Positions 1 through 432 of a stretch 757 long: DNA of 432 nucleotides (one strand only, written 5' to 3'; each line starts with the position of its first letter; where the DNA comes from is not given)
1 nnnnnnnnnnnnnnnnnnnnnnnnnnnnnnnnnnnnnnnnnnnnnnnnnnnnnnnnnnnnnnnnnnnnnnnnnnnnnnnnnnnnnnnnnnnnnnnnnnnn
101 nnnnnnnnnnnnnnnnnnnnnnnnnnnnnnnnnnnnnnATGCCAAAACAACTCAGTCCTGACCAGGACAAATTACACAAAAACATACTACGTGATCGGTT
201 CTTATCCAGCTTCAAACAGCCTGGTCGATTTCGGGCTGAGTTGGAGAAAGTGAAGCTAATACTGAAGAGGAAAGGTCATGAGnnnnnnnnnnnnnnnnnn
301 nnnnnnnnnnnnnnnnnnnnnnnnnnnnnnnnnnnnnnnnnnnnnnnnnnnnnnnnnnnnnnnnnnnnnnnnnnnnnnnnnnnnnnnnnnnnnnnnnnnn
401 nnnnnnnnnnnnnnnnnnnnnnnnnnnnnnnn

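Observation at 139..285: Unannotated 48-aa basic small ORF between cII and O, using the canonical O initiation site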

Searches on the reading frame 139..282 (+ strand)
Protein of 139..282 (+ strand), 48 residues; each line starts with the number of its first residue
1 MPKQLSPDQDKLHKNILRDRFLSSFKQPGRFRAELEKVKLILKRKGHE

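Call 4: search_dna_similar(query=window:139-282:+, collection=phages, mode=protein, max_rows=40, max_evalue=0.01)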
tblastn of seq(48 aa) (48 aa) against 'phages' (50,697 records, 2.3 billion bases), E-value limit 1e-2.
Records with a match: 127; places in all: 129; records where one place covers at least 80% of the query: 127.
Best place of each record, by identity: >=99% 59; 95-99% 2; 90-95% 2; 80-90% 62; <60% 2.
By first word of the organism name: Salmonella 63; Escherichia 42; Enterobacteria 15; Lederbergvirus 2; Stx2-converting 2; Erwinia 2; Wanchaivirus 1.
By host as written in the record: Salmonella enterica subsp. enterica serovar Typhimurium 14; - 12; Escherichia coli 10; Salmonella sp. 8; Salmonella enterica subsp. enterica 4; Escherichia coli K514 (EHEC) 4; Escherichia coli str. K-12 substr. MG1655 4; Escherichia coli O157:H7 Morioka V526 4; and 54 more.
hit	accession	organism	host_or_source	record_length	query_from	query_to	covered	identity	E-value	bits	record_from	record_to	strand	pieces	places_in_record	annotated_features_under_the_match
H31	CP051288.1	Salmonella phage ST-29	Salmonella enterica subsp. enterica ...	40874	1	48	100%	100.0%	5e-25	100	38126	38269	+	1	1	record has no annotation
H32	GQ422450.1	Enterobacteria phage UAB_Phi20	Salmonella enterica subsp. enterica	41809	1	48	100%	100.0%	3e-24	97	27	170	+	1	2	hypothetical protein (x2)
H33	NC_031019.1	Enterobacteria phage UAB_Phi20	Salmonella enterica subsp. enterica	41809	1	48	100%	100.0%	3e-24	97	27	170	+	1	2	tail protein | replication initiation O-like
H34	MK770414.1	Salmonella phage SE16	sewage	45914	1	48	100%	100.0%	3e-24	97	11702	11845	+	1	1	DUF2740 domain-containing protein | DNA replication protein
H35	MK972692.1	Salmonella phage SE21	Salmonella sp.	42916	1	48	100%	100.0%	3e-24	97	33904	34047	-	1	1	DUF2740 domain-containing protein | DNA replication protein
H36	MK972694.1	Salmonella phage SE22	Salmonella sp.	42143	1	48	100%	100.0%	3e-24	97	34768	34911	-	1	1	DUF2740 domain-containing protein | DNA replication protein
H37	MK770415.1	Salmonella phage SF11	cattle feces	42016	1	48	100%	100.0%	3e-24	97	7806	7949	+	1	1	DUF2740 domain-containing protein | DNA replication protein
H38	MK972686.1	Salmonella phage SF3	Salmonella sp.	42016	1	48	100%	100.0%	3e-24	97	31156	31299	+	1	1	DUF2740 domain-containing protein | DNA replication protein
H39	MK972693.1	Salmonella phage SI23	Salmonella sp.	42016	1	48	100%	100.0%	3e-24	97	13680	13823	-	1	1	DUF2740 domain-containing protein | DNA replication protein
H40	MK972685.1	Salmonella phage SE10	Salmonella sp.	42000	1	48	100%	100.0%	3e-24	97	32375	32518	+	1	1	DUF2740 domain-containing protein | DNA replication protein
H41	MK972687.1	Salmonella phage SE1 (in:P22virus)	Salmonella sp.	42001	1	48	100%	100.0%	3e-24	97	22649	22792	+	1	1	DUF2740 domain-containing protein | DNA replication protein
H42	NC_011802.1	Salmonella phage SE1 (in:P22virus)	Salmonella enterica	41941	1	48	100%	100.0%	3e-24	97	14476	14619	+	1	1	tail protein | Gp18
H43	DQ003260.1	Salmonella phage SE1Spa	-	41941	1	48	100%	100.0%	3e-24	97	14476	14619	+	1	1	orf28: unknown | orf29: Gp18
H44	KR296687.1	Salmonella phage 25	Salmonella typhimurium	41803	1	48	100%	100.0%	3e-24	97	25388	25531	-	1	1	DNA replication protein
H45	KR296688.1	Salmonella phage 34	Salmonella typhimurium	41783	1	48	100%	100.0%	3e-24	97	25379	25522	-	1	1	DNA replication protein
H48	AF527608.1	Salmonella phage P22-pbi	Salmonella enteria serovar typhimurium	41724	1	48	100%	100.0%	3e-24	97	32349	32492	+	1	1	orf48: Orf48 protein | promoter | 18: gene 18 protein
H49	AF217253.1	Salmonella phage P22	-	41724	1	48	100%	100.0%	3e-24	97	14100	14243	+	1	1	ORF48: unknown protein | 18: DNA replication protein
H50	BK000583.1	Salmonella phage P22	Salmonella enterica subsp. enterica ...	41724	1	48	100%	100.0%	3e-24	97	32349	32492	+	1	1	orf48: unknown | promoter | 18: unknown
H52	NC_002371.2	Salmonella phage P22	Salmonella enterica subsp. enterica ...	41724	1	48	100%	100.0%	3e-24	97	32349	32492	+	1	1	orf48: tail protein | promoter | 18: replication initiation O-like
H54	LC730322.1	Salmonella phage P22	Salmonella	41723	1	48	100%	100.0%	3e-24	97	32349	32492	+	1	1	record has no annotation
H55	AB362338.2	Salmonella phage P22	Salmonella enterica subsp. enterica ...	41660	1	48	100%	100.0%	3e-24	97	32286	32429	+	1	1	hypothetical protein | 18: DNA replication protein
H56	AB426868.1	Salmonella phage P22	Salmonella enterica subsp. enterica ...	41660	1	48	100%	100.0%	3e-24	97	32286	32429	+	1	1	ORF48: hypothetical protein | 18: DNA replication protein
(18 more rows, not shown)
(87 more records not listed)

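Call 5: get_annotated_region(hit=H50, flank=1500)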
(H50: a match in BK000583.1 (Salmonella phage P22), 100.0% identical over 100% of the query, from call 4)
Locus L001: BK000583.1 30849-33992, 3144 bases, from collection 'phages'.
description: TPA_inf: Salmonella phage P22, complete genome.
organism: Salmonella phage P22 (NCBI taxid 2908168)
taxonomy: Viruses; Duplodnaviria; Heunggongvirae; Uroviricota; Caudoviricetes; Lederbergvirus; Lederbergvirus P22
host: Salmonella enterica subsp. enterica serovar Typhimurium; source: -; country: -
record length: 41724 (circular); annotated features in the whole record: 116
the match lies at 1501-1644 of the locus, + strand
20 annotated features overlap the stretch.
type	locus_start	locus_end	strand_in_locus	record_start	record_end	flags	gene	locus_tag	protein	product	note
misc_feature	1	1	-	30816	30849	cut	-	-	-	-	nutL (boxA) site for antitermination of early left transcription; other site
misc_feature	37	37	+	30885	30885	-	-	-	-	-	5' nt of sequence similar to lambda phage early left transcription RNA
regulatory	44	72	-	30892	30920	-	-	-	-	promoter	similar to phage lambda; early left transcription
protein_bind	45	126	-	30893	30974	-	-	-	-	C2 repressor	O L1, O L2 and O L3 operators; repression of early left transcription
CDS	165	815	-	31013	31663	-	c2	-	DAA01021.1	prophage repressor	C2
protein_bind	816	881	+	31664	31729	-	-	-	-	C2 repressor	O R1, O R2 and O R3 operators; repression of early right transcription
misc_feature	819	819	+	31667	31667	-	-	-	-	-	5' nt of RM transcript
regulatory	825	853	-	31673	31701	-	-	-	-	promoter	transcription of C2 gene in lysogen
regulatory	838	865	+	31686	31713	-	-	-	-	promoter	early right transcription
CDS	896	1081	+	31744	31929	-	cro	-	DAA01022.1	repressor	Cro; turns off early gene expression during lytic growth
misc_feature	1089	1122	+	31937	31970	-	-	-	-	-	nutR (boxA) site for antitermination of early rightward transcription; other site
regulatory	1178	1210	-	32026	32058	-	-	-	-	promoter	RE; activated by P22 C1 protein; c2 gene transcription during establishment of lysogeny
CDS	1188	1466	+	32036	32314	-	c1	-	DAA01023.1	transcriptional activator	C1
protein_bind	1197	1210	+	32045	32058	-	c1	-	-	P22 C1 protein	activation of P RE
regulatory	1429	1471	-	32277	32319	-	-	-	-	terminator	oop; similar to phage lambda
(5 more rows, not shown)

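Call 6: search_protein_families(library=pfam, proteins=[window:139-282:+], max_evalue=0.01)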
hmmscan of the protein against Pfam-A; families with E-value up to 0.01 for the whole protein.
seq(48 aa): 1 family
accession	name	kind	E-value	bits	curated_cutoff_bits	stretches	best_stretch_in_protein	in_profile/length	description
PF10872.14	DUF2740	-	2e-28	98.3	27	1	6-48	1-43/43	Protein of unknown function (DUF2740)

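Call 7: search_protein_families(library=phrogs, proteins=[window:139-282:+], max_evalue=0.01)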
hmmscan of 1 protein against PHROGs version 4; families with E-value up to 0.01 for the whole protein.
seq(48 aa): 1 family
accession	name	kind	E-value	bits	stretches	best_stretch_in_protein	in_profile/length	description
phrog_1913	-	tail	1.3e-26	93.2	1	1-46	1-48/48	tail protein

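Call 10: search_protein_families(library=ncbifam, proteins=[window:139-282:+], max_evalue=0.1)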
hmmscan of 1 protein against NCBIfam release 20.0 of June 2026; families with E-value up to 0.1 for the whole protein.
seq(48 aa): 0 families

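Call 12: find_homologous_proteins(query=window:139-282:+, max_evalue=0.01)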
Query seq(48 aa) (48 aa): 65 proteins with E <= 0.01 among 67 candidates.
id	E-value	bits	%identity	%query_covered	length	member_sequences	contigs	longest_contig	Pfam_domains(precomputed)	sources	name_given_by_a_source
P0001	4.3e-23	96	98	100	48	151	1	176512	PF10872.15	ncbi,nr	ncbi:DUF2740 domain-containing protein [Salmonella enterica subsp. enterica serovar Isangi]|nr:DUF27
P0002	1.5e-21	91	94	100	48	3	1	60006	PF10872.15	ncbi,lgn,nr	ncbi:DUF2740 family protein [Salmonella enterica]|nr:DUF2740 family protein [Salmonella enterica]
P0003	1.7e-21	91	96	100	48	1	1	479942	PF10872.15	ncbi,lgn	ncbi:DUF2740 family protein [Salmonella enterica]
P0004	2.6e-21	91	96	100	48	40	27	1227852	PF10872.15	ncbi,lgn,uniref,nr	ncbi:DUF2740 domain-containing protein [Salmonella enterica subsp. enterica serovar Hadar]|uniref:DU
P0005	3.7e-21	90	94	100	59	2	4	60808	PF10872.15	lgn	-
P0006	3.4e-20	87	92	100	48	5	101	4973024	PF10872.15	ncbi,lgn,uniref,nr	ncbi:DUF2740 family protein [Salmonella enterica subsp. enterica serovar Rissen]|uniref:DUF2740 doma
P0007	4.4e-20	87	92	100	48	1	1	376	PF10872.15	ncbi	ncbi:DUF2740 family protein [Salmonella sp. s55431]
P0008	9.2e-20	86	91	96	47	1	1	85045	PF10872.15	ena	-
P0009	1.6e-19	85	90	100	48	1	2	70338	PF10872.15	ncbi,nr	ncbi:TPA: DUF2740 family protein [Citrobacter farmeri]|nr:DUF2740 family protein [Citrobacter farmer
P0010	1.7e-19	85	88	100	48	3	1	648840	PF10872.15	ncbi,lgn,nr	ncbi:DUF2740 family protein [Salmonella enterica]|nr:DUF2740 family protein [Salmonella enterica]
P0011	2.6e-19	84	89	96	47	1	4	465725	PF10872.15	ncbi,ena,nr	ncbi:DUF2740 family protein [Citrobacter amalonaticus]|nr:DUF2740 family protein [Citrobacter amalon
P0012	4.0e-19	84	69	100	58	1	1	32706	PF10872.15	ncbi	ncbi:DUF2740 family protein [Escherichia coli]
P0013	1.2e-18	82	88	100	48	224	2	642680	PF10872.15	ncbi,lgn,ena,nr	ncbi:TPA: DUF2740 family protein [Escherichia coli]|nr:DUF2740 family protein [Escherichia coli]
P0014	1.4e-18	82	87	98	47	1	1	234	PF10872.15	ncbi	ncbi:DUF2740 family protein [Salmonella enterica subsp. enterica serovar Infantis]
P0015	4.0e-18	81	83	100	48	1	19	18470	PF10872.15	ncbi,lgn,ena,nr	ncbi:DUF2740 domain-containing protein [Escherichia coli]|nr:DUF2740 domain-containing protein [Esch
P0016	7.7e-18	80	81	100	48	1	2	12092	PF10872.15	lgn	-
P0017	1.2e-17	79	81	100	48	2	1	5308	PF10872.15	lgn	-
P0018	1.5e-17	79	85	96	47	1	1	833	PF10872.15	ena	-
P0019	1.6e-17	79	81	100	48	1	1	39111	PF10872.15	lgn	-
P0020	2.1e-17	78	83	100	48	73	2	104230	PF10872.15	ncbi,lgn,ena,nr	ncbi:DUF2740 family protein [Escherichia coli]|nr:DUF2740 family protein [Escherichia coli] HDV40113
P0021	2.4e-17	78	83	100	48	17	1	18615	PF10872.15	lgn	-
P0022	2.5e-17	78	83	100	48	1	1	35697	PF10872.15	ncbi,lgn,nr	ncbi:TPA: DUF2740 family protein [Escherichia coli]|nr:DUF2740 family protein [Escherichia coli]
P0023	4.8e-17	77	85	100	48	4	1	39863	PF10872.15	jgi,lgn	-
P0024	1.1e-16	76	85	96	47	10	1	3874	PF10872.15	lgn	-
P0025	1.1e-16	76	85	96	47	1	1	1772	PF10872.15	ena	-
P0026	1.4e-16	76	81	100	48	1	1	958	PF10872.15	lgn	-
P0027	1.5e-16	76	83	96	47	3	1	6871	PF10872.15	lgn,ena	-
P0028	1.6e-16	76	83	96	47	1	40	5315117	PF10872.15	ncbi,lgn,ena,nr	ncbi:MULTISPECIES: DUF2740 family protein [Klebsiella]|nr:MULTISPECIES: DUF2740 family protein [Kleb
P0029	2.8e-16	75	85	96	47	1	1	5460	PF10872.15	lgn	-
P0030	4.6e-16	74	77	100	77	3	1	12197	PF10872.15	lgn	-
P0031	5.0e-16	74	79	100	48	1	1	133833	PF10872.15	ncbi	-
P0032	5.5e-16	74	80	96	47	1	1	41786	PF10872.15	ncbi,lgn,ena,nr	ncbi:DUF2740 family protein [Pluralibacter gergoviae]|nr:DUF2740 family protein [Pluralibacter gergo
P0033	5.8e-16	74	83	96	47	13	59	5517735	PF10872.15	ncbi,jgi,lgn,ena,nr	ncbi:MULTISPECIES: DUF2740 family protein [Klebsiella pneumoniae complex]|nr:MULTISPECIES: DUF2740 f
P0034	1.5e-15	73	73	100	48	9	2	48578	PF10872.15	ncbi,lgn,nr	ncbi:DUF2740 family protein [Cronobacter sakazakii]|nr:DUF2740 family protein [Cronobacter sakazakii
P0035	2.7e-15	72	73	100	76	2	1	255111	PF10872.15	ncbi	ncbi:DUF2740 family protein [Cronobacter dublinensis]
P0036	3.5e-15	72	73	100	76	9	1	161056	PF10872.15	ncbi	ncbi:DUF2740 family protein [Cronobacter muytjensii]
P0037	4.3e-15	71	83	100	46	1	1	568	PF10872.15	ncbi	ncbi:DUF2740 family protein [Escherichia coli]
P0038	1.1e-14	70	76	96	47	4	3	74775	PF10872.15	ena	-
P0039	1.2e-14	70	81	100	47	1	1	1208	PF10872.15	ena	-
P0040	1.7e-14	70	82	94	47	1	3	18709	PF10872.15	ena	-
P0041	2.0e-14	69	72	98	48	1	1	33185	PF10872.15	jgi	-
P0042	2.4e-14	69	76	96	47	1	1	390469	PF10872.15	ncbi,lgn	ncbi:TPA: DUF2740 family protein [Klebsiella variicola subsp. variicola]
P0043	7.5e-14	68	82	94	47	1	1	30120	PF10872.15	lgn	-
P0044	6.3e-13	65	89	77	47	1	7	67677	PF10872.15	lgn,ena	-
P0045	1.7e-12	63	89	77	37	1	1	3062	PF10872.15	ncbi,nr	ncbi:DUF2740 family protein, partial [Salmonella enterica]|nr:DUF2740 family protein [Salmonella ent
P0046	2.3e-11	60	84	79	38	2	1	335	PF10872.15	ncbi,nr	ncbi:DUF2740 family protein, partial [Escherichia coli]|nr:DUF2740 family protein [Escherichia coli]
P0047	4.6e-11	59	71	100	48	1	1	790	PF10872.15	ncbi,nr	ncbi:DUF2740 family protein [Escherichia coli]|nr:DUF2740 family protein [Escherichia coli]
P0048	7.6e-11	58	75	100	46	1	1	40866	PF10872.15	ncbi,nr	ncbi:DUF2740 family protein [Escherichia coli]|nr:DUF2740 family protein [Escherichia coli] PEI21566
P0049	3.3e-10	56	97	63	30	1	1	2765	PF10872.15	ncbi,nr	ncbi:DUF2740 family protein, partial [Salmonella enterica]|nr:DUF2740 family protein [Salmonella ent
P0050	3.4e-10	56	69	100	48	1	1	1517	PF10872.15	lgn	-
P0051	3.1e-9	53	65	71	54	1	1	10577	PF10872.15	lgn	-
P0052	6.6e-9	52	90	65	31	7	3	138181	PF10872.15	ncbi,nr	ncbi:TPA: DUF2740 domain-containing protein, partial [Escherichia coli]|nr:DUF2740 domain-containing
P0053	8.9e-9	52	100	56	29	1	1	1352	PF10872.15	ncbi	ncbi:DUF2740 family protein, partial [Salmonella enterica]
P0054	1.4e-8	51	100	56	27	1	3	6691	PF10872.15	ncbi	ncbi:TPA: DUF2740 family protein, partial [Salmonella enterica]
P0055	2.1e-8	51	65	100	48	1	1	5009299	PF10872.15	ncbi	-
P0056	9.2e-8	49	96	54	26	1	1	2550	PF10872.15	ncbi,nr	ncbi:DUF2740 domain-containing protein, partial [Salmonella enterica]|nr:DUF2740 domain-containing p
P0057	1.8e-7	48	90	60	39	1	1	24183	PF10872.15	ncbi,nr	ncbi:DUF2740 domain-containing protein [Escherichia coli]|nr:DUF2740 domain-containing protein [Esch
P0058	2.5e-7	47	100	54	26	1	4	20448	PF10872.15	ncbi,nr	ncbi:DUF2740 family protein, partial [Salmonella enterica]|nr:hypothetical protein [Salmonella enter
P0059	5.8e-7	46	90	60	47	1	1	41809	PF10872.15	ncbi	ncbi:hypothetical protein, partial [Enterobacteria phage UAB_Phi20]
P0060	1.1e-6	45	67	92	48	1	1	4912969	PF10872.15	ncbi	-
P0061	4.6e-6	44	96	50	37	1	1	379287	PF10872.15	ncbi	-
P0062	6.7e-6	43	96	50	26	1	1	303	PF10872.15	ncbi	ncbi:DUF2740 family protein, partial [Salmonella enterica]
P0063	8.3e-6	43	89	56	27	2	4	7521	PF10872.15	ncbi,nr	ncbi:DUF2740 domain-containing protein, partial [Escherichia coli]|nr:DUF2740 domain-containing prot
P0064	1.3e-5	42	85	56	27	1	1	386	PF10872.15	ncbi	ncbi:DUF2740 family protein [Xanthomonas pisi]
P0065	3.2e-3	35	100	42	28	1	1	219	PF10872.15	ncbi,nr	ncbi:DUF2740 family protein, partial [Salmonella enterica]|nr:DUF2740 family protein [Salmonella ent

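Call 19: find_related_loci(query=A1, collection=genome_contigs, flank=3000)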
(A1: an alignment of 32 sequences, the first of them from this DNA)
Query A1 (48 aa) in genome_contigs; peptide patterns used: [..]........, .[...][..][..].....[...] (x = any residue, [..] = any of these).
72 stretches matched a pattern; 8 encode a relative of the query (tblastn E <= 1e-3); 8 distinct loci.
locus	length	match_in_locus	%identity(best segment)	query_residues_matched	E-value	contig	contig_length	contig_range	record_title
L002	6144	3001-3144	88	1-48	5e-24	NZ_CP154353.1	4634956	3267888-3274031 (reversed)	Enterobacter adelaidei strain ECC3473 chromosome, complete genome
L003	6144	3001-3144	85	1-48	6e-24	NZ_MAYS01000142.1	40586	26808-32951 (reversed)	Candidatus Erwinia dacicola strain IL contig_226, whole genome shotgun sequence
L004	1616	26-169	85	1-48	5e-24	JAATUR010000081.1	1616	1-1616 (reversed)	Escherichia coli strain SCPM-O-B-8794 81length=1616, whole genome shotgun sequence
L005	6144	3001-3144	85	1-48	7e-24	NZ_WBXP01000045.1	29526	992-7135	Shimwellia pseudoproteus strain DSM 3038 DSM3038_45, whole genome shotgun sequence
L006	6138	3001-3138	87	3-48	3e-23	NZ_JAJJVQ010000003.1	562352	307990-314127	Citrobacter meridianamericanus strain BR102 NODE_3_length_562352_cov_43.5054, whole genome shotgun sequence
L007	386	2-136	87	4-48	3e-24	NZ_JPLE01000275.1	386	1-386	Xanthomonas pisi DSM 18956 Contig_280, whole genome shotgun sequence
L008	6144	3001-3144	73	1-48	2e-21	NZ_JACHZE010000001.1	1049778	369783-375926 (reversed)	Atlantibacter sp. RC6 Ga0365400_01, whole genome shotgun sequence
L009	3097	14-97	50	7-34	5e-5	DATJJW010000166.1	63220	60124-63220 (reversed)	MAG TPA_asm: Stellaceae bacterium isolate SMAG_U15576 k141_8204360, whole genome shotgun sequence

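Call 20: find_related_loci(query=A1, collection=viral_contigs, flank=3000)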
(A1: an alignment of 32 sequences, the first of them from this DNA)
Query A1 (48 aa) in viral_contigs; peptide patterns used: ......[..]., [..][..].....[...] (x = any residue, [..] = any of these).
600 stretches matched a pattern (row limit reached: there are more); 352 encode a relative of the query (tblastn E <= 1e-3); the best 80 are kept; 80 distinct loci.
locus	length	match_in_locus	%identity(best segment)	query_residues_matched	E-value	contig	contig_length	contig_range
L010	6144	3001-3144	100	1-48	8e-28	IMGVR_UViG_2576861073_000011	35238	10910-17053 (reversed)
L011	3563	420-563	100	1-48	8e-28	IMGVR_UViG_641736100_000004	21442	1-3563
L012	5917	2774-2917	100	1-48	8e-28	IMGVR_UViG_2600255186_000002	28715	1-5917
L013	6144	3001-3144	100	1-48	8e-28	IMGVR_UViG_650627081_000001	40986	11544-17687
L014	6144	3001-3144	100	1-48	8e-28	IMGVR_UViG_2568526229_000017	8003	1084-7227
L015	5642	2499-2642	100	1-48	8e-28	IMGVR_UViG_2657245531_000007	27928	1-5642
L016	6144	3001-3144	100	1-48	8e-28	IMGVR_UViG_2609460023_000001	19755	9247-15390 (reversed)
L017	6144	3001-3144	100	1-48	8e-28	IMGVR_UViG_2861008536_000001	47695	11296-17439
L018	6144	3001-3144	100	1-48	8e-28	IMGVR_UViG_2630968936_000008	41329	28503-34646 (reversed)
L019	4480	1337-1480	100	1-48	8e-28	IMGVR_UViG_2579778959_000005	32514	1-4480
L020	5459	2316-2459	100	1-48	8e-28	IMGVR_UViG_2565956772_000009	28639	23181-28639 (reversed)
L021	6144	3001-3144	100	1-48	8e-28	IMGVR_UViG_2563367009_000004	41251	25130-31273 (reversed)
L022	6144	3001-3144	100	1-48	8e-28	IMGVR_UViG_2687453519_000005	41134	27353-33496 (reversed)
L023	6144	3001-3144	100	1-48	8e-28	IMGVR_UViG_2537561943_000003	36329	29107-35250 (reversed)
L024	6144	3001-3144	100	1-48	8e-28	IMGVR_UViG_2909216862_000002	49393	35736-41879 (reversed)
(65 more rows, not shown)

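Call 23: find_related_loci(query=P0034, collection=viral_contigs, flank=3000)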
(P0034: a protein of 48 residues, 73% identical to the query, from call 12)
Query P0034 (48 aa) in viral_contigs; peptide patterns used: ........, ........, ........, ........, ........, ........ (x = any residue, [..] = any of these).
392 stretches matched a pattern; 362 encode a relative of the query (tblastn E <= 1e-3); the best 80 are kept; 80 distinct loci.
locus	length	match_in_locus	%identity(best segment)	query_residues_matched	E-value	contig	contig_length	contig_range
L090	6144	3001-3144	96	1-48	4e-28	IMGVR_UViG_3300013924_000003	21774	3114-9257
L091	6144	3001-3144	96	1-48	4e-28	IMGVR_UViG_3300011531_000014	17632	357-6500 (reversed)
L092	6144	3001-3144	96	1-48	4e-28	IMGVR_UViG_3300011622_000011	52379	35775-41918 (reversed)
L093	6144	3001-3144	96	1-48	4e-28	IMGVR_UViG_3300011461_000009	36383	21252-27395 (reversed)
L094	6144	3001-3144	96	1-48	4e-28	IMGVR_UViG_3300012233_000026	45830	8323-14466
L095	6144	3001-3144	96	1-48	4e-28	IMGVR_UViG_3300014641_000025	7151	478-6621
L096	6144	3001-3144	96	1-48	4e-28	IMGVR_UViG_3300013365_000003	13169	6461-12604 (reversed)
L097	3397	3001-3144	96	1-48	4e-28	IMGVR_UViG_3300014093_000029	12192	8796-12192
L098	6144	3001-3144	96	1-48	4e-28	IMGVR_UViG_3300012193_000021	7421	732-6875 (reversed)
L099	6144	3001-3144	96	1-48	4e-28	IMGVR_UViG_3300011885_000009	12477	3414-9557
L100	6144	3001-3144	96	1-48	4e-28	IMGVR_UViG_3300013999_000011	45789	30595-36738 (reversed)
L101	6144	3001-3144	94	1-48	6e-28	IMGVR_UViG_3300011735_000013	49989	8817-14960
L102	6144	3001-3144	94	1-48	6e-28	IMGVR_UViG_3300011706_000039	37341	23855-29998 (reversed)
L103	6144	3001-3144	94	1-48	6e-28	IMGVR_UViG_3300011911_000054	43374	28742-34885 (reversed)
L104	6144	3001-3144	94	1-48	6e-28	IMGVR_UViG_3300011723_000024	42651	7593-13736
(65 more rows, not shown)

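Call 34: search_solved_structures(query=A2, max_evalue=10, show_alignments=2)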
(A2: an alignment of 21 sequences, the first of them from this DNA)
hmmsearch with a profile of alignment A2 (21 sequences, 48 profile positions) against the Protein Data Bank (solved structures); distinct sequences matched with E-value up to 10: 3.
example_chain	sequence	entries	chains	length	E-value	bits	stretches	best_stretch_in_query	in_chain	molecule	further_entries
6u42_5A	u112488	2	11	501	0.67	13.1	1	23-39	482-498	FAP45 | Cilia- and flagella-associated protein 45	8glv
7z15_C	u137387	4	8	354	0.74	12.9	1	31-47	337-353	Alpha-D-ribose 1-methylphosphonate 5-triphosphate synthase subunit PhnI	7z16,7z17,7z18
7bjs_A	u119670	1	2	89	9.6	9.4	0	11-41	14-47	Kinesin heavy chain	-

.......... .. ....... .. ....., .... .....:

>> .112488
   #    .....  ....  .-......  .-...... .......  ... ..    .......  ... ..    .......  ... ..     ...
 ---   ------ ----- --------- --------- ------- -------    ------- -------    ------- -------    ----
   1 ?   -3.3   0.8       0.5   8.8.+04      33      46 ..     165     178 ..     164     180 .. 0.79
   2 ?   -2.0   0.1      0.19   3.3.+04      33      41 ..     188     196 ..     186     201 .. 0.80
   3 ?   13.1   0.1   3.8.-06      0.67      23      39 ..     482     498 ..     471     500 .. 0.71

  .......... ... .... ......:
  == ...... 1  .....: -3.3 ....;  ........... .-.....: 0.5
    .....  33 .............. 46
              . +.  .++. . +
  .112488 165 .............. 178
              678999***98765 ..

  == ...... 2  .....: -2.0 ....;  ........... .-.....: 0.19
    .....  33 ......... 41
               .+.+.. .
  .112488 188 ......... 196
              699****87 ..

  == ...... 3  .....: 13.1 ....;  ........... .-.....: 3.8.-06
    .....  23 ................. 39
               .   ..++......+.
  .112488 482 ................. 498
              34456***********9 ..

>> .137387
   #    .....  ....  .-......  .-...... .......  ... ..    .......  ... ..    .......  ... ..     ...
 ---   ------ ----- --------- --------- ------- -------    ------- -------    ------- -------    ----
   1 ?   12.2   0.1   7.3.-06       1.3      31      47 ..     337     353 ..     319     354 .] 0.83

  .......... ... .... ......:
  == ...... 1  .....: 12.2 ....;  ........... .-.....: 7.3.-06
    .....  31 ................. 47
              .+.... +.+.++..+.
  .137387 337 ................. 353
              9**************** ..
